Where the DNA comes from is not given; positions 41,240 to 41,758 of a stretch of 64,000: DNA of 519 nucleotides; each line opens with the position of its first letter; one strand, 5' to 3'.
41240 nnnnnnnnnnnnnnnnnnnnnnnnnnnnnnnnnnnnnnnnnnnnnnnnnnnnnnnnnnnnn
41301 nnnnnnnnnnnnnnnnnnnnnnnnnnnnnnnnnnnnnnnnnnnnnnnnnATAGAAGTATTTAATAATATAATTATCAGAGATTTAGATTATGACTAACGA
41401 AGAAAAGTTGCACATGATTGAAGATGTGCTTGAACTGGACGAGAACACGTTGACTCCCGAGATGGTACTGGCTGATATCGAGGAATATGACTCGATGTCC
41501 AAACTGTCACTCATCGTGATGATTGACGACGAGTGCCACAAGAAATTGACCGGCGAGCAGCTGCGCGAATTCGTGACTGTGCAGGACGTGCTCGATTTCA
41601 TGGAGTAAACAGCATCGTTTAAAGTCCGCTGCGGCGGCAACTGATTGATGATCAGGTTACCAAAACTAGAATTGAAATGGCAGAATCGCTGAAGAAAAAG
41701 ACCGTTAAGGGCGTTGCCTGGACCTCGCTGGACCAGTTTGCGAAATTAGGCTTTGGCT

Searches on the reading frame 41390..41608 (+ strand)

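Call 21: search_protein_families(library=ncbifam, proteins=[window:41390-41608:+], max_evalue=0.001)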
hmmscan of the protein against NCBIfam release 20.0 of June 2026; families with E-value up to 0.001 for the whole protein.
window:41390-41608:+ (72 aa): 5 families
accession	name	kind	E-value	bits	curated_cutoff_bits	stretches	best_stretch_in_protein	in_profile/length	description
NF003757.0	PRK05350.1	equivalog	2.2e-06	27.7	65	1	8-70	13-75/83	acyl carrier protein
NF002147.0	PRK00982.1-1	equivalog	8.7e-06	25.5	84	1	8-71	14-77/83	acyl carrier protein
NF002150.0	PRK00982.1-4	subfamily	1.7e-05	24.9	66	1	8-72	12-76/80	acyl carrier protein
NF002148.0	PRK00982.1-2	subfamily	5.6e-05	22.9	71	1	8-72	11-75/79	acyl carrier protein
NF040636.1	AcpM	exception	0.00019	21.3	146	1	8-71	12-75/93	meromycolate extension acyl carrier protein AcpM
